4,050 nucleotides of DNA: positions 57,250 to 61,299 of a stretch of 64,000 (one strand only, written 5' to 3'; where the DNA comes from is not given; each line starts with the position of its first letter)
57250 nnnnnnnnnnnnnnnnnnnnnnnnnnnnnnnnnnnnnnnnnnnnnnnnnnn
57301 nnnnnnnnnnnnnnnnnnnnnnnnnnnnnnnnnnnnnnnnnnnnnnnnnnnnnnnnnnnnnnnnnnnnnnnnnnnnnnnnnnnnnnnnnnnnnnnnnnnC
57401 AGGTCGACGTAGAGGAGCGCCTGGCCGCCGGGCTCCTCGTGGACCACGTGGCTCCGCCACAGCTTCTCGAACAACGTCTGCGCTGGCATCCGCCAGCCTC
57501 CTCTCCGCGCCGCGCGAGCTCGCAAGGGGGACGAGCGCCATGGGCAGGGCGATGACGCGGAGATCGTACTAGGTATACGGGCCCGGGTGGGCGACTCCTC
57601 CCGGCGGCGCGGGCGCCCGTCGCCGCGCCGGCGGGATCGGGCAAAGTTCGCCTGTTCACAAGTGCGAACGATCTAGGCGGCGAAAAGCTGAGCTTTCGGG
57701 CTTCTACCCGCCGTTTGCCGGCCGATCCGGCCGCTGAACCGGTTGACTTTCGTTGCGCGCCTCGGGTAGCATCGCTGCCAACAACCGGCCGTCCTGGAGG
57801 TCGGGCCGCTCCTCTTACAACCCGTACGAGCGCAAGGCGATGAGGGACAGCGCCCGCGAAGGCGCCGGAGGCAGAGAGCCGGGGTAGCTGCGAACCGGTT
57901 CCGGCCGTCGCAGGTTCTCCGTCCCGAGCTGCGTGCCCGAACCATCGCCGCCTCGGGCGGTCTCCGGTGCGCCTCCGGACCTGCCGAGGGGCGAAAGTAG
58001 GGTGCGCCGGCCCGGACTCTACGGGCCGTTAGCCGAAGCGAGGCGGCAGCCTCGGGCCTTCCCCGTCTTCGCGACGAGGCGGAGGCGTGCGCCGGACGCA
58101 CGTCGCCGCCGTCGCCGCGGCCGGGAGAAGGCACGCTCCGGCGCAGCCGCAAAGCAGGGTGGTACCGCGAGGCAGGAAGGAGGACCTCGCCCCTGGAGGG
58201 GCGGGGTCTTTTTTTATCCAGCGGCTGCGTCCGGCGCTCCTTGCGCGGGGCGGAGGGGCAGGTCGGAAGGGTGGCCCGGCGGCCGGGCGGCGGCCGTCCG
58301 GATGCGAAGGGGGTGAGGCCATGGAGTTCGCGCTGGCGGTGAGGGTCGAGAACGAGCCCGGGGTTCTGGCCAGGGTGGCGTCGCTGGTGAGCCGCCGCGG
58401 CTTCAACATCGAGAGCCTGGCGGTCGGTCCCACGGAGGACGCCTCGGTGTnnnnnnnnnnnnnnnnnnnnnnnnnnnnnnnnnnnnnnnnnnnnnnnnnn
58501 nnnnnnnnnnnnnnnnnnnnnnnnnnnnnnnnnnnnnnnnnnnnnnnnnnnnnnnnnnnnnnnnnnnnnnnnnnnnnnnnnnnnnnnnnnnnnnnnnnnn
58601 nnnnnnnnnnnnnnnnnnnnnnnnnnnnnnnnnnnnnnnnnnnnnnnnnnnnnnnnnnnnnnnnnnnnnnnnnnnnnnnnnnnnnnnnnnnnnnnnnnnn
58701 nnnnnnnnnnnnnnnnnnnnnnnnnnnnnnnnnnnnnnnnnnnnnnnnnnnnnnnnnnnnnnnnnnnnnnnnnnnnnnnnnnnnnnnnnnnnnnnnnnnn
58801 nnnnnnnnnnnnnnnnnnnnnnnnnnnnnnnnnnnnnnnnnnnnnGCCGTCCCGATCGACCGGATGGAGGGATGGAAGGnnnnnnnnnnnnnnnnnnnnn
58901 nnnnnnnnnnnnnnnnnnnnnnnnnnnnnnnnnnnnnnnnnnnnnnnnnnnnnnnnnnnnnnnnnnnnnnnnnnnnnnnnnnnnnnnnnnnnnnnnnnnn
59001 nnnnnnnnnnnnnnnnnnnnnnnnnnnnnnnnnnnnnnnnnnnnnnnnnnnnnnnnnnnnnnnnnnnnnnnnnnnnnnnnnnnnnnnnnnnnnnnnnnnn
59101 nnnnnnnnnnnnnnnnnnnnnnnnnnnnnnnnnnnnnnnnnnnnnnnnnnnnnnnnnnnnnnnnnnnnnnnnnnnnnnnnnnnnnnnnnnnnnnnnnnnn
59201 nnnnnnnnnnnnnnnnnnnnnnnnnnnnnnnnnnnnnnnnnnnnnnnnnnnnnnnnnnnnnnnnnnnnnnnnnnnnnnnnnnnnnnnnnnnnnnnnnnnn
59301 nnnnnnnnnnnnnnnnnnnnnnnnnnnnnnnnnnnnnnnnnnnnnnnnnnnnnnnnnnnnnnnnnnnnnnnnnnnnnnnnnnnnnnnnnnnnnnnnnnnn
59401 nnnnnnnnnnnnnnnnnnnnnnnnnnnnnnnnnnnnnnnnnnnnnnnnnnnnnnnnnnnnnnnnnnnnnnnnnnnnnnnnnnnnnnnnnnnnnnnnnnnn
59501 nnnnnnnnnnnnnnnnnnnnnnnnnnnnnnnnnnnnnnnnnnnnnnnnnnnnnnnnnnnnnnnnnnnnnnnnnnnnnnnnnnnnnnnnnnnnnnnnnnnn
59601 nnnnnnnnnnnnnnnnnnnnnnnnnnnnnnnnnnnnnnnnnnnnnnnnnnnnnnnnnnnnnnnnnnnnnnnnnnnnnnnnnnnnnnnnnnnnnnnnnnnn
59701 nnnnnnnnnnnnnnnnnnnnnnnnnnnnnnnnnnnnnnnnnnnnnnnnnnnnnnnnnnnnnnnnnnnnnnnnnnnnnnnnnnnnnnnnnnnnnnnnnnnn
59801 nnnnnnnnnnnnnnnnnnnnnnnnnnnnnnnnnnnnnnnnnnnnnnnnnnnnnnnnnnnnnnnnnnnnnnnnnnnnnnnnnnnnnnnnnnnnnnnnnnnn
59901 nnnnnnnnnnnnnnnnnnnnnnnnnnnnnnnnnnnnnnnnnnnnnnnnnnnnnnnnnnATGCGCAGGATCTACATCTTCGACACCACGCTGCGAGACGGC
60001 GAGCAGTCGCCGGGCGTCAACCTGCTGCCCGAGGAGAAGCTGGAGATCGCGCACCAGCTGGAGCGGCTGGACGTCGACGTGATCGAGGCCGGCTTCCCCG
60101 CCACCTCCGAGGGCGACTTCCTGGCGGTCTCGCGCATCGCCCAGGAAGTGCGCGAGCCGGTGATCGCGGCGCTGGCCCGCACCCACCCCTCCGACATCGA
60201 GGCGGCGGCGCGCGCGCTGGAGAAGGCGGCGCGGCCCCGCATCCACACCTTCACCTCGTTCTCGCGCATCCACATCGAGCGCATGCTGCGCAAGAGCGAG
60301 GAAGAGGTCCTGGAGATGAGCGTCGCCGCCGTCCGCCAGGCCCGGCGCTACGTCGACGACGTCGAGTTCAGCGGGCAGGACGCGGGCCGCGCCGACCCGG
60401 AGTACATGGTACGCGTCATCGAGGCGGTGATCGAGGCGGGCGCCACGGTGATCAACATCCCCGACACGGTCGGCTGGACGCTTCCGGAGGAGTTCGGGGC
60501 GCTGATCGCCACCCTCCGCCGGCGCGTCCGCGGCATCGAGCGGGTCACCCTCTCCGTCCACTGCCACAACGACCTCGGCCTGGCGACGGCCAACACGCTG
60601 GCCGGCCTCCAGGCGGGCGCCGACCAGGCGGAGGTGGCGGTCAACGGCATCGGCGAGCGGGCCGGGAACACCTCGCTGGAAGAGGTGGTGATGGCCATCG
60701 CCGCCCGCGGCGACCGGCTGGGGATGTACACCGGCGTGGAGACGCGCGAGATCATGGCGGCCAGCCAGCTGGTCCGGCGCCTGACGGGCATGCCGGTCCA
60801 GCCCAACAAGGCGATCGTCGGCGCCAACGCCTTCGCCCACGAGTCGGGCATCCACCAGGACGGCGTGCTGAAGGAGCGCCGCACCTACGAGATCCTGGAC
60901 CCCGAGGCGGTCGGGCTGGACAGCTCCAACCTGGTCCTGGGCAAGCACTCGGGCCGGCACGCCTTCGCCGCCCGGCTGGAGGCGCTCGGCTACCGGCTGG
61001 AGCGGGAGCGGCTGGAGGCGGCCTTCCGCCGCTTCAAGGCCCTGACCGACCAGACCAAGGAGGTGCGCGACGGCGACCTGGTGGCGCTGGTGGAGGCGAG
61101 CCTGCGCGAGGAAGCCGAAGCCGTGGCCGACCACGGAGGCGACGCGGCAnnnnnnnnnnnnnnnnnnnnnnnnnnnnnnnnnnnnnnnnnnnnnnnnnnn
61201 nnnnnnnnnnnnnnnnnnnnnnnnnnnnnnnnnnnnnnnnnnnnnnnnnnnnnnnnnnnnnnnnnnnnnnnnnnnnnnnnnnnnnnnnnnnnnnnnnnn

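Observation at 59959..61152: LeuA without its allosteric C-terminal domain, fused stop-to-start with leuB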

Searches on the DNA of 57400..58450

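Call 28: search_rna_families(source=window, start=57400, end=58450, threshold=evalue, max_evalue=1, show_alignments=2)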
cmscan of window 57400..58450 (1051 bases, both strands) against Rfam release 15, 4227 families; matches with E-value up to 1: 6.
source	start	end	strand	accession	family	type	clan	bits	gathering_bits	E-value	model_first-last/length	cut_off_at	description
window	58116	58218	+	RF01772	rnk_pseudo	Cis-reg; leader;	-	23.5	55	0.2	1-108/108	no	Pseudomonas rnk leader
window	57640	57671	+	RF01356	CRISPR-DR28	Gene; CRISPR;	-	21.9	35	0.39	1-24/24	no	CRISPR RNA direct repeat element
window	58196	58250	-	RF03544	Flavi_ISFV_repeat_Ra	Cis-reg;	CL00131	21.1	41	0.64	1-58/58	no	Insect-Specific Flavivirus 3' UTR repeats Ra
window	58167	58223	+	RF03579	mir-2058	Gene; miRNA;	-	20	90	0.81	1-72/72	no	mir-2058 microRNA precursor family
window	58152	58194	+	RF00230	T-box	Cis-reg; leader;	-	18.2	93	0.15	183-216/219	no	T-box leader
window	58083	58215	+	RF02883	BcKCsr2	Gene; sRNA;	-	16.5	40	0.49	1-129/129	no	Burkholderia sRNA 2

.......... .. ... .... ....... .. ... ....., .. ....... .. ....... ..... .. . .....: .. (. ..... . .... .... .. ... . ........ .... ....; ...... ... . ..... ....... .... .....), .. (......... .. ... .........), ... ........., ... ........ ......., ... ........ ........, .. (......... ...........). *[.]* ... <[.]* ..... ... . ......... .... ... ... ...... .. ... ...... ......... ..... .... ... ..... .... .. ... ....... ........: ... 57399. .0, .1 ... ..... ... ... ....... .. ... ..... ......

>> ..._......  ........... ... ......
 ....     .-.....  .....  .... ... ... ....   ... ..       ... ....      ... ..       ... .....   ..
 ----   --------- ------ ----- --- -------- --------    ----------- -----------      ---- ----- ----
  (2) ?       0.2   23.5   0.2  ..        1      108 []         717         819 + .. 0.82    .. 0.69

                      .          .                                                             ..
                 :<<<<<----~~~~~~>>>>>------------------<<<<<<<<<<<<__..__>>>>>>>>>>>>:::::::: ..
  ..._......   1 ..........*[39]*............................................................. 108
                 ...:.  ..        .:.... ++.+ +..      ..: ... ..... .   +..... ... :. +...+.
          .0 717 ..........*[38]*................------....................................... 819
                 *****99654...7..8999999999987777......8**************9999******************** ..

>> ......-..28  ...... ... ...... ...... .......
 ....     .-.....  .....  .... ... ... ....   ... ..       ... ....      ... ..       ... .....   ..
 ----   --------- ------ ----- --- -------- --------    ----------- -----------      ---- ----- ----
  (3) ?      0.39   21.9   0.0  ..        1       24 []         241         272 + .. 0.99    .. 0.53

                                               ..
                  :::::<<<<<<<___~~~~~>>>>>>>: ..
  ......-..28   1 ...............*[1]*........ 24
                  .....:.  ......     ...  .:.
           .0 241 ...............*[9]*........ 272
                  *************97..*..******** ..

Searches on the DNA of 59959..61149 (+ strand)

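Call 33: search_rna_families(sources=[L001, L002, L003, L087, L079, L071, L082, L008, L009, L010, L013], threshold=gathering)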
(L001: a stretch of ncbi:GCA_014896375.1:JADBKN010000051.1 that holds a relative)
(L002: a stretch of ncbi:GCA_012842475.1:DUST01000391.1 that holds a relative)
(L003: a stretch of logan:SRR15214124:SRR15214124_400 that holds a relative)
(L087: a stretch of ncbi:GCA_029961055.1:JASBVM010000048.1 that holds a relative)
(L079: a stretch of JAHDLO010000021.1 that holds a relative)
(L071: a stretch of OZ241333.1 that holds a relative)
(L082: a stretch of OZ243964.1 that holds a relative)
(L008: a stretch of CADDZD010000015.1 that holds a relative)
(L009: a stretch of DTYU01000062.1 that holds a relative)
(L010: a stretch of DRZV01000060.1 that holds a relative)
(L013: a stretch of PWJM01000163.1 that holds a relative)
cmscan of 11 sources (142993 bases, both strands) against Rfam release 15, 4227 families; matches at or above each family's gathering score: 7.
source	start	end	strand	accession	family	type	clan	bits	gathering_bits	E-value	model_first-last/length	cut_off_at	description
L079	4154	4406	+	RF00230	T-box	Cis-reg; leader;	-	143.7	93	9.3e-32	1-219/219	no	T-box leader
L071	1322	1558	+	RF00230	T-box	Cis-reg; leader;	-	121.5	93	4.9e-26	1-219/219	no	T-box leader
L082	887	1141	+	RF00230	T-box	Cis-reg; leader;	-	111.4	93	2e-23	1-219/219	no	T-box leader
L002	1903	2149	+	RF00230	T-box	Cis-reg; leader;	-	100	93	1.7e-20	1-219/219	no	T-box leader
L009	12707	12863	+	RF00234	glmS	Cis-reg; riboswitch;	-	78.8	37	4.4e-16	1-167/167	no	glmS glucosamine-6-phosphate activated ribozyme aptamer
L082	662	734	+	RF00005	tRNA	Gene; tRNA;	CL00001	65.2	29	1.5e-11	1-71/71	no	tRNA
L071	1095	1167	+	RF00005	tRNA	Gene; tRNA;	CL00001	64.6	29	2.2e-11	1-71/71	no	tRNA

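Call 35: search_rna_families(source=L087, start=6700, end=7165, threshold=evalue, max_evalue=1, show_alignments=1)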
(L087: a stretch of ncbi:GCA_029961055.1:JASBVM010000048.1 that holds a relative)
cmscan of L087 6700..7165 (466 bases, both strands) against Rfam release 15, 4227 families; matches with E-value up to 1: 4.
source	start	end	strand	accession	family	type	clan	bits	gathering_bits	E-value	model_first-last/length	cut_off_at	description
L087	6998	7073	+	RF00230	T-box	Cis-reg; leader;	-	31.3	93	2.7e-05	146-216/219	no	T-box leader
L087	7059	7091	+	RF01757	sbcD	Gene; sRNA;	-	18.2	40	0.24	116-148/155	no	sbcD RNA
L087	7061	7089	-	RF01757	sbcD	Gene; sRNA;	-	16.9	40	0.5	118-146/155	no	sbcD RNA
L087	6819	6876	+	RF00230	T-box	Cis-reg; leader;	-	15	93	0.43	27-85/219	no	T-box leader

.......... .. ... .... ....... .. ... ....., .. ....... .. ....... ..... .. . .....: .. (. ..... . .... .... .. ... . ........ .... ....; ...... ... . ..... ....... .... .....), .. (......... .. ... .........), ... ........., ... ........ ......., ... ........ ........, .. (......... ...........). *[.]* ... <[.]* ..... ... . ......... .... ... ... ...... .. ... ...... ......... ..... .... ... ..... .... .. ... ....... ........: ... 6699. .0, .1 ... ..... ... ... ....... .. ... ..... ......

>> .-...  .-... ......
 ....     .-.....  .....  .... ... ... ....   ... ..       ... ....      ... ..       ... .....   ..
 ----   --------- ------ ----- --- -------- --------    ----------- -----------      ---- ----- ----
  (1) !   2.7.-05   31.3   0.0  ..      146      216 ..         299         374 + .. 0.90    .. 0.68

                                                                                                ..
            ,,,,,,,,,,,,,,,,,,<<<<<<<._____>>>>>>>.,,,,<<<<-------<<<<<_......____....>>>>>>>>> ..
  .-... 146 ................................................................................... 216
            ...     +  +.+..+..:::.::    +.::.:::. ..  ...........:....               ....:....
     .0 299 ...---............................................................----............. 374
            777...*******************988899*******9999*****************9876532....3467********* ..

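Call 36: search_rna_families(source=L002, start=1850, end=2230, threshold=evalue, max_evalue=0.001, show_alignments=1)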
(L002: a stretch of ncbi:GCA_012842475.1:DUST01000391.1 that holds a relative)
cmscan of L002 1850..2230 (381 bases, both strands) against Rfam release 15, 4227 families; matches with E-value up to 0.001: 1.
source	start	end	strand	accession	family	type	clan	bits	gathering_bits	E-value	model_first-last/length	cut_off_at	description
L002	1903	2149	+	RF00230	T-box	Cis-reg; leader;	-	100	93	4.6e-23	1-219/219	no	T-box leader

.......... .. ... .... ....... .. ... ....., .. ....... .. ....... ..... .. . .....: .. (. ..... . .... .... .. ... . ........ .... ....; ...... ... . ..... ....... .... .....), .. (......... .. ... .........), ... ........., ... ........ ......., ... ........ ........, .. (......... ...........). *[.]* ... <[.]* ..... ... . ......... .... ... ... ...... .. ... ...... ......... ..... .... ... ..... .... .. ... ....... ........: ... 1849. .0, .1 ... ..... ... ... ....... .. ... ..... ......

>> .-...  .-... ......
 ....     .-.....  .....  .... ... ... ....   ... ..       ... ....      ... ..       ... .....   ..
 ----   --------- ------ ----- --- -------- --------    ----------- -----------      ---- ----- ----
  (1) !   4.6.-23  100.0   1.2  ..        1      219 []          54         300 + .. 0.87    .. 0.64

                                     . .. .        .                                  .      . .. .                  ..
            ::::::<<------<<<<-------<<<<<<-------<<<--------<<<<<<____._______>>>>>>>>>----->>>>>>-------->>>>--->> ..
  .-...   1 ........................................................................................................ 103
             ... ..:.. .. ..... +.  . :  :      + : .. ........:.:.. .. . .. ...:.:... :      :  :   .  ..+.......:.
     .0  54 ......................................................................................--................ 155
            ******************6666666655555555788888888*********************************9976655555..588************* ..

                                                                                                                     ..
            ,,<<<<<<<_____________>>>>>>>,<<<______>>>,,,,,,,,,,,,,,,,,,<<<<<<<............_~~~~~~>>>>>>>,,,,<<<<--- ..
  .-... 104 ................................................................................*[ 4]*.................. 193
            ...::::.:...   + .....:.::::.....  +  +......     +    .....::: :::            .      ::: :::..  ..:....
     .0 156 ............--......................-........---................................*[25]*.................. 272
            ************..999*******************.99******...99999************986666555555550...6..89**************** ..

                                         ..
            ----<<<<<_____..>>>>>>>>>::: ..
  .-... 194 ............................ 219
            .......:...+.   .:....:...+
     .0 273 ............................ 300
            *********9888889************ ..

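Call 55: search_rna_families(sources=[L088, L089, L090, L091, L092, L006], threshold=gathering)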
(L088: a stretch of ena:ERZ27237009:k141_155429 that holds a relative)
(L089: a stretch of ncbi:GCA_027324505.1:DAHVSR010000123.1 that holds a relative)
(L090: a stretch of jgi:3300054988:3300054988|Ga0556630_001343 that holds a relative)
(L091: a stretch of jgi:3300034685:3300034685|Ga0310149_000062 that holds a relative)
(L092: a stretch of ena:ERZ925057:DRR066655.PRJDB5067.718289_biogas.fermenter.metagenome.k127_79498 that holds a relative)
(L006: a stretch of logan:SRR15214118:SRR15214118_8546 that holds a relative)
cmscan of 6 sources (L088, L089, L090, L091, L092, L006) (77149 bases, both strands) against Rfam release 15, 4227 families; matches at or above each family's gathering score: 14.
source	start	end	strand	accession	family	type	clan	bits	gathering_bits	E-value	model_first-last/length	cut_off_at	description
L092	7357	7600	+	RF00230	T-box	Cis-reg; leader;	-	97.3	93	4.4e-20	1-219/219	no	T-box leader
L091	7357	7600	+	RF00230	T-box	Cis-reg; leader;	-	96.6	93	7e-20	1-219/219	no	T-box leader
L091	5120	5193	+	RF00005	tRNA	Gene; tRNA;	CL00001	71.3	29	1.6e-13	1-71/71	no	tRNA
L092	3057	3130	+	RF00005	tRNA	Gene; tRNA;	CL00001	71.3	29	1.6e-13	1-71/71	no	tRNA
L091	4895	4967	+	RF00005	tRNA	Gene; tRNA;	CL00001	70.5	29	2.8e-13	1-71/71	no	tRNA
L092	2832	2904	+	RF00005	tRNA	Gene; tRNA;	CL00001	70.5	29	2.8e-13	1-71/71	no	tRNA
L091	4986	5058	+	RF00005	tRNA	Gene; tRNA;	CL00001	68.5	29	9.9e-13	1-71/71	no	tRNA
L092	2923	2995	+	RF00005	tRNA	Gene; tRNA;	CL00001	68.5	29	9.9e-13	1-71/71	no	tRNA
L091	4702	4775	+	RF00005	tRNA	Gene; tRNA;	CL00001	67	29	2.5e-12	1-71/71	no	tRNA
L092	2639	2712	+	RF00005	tRNA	Gene; tRNA;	CL00001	67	29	2.5e-12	1-71/71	no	tRNA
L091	5248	5319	+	RF00005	tRNA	Gene; tRNA;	CL00001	62.9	29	3.5e-11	1-71/71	no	tRNA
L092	3185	3256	+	RF00005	tRNA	Gene; tRNA;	CL00001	62.9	29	3.5e-11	1-71/71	no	tRNA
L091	5340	5423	+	RF00005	tRNA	Gene; tRNA;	CL00001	58.2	29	6.6e-10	1-71/71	no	tRNA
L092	3276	3359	+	RF00005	tRNA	Gene; tRNA;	CL00001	58.2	29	6.6e-10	1-71/71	no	tRNA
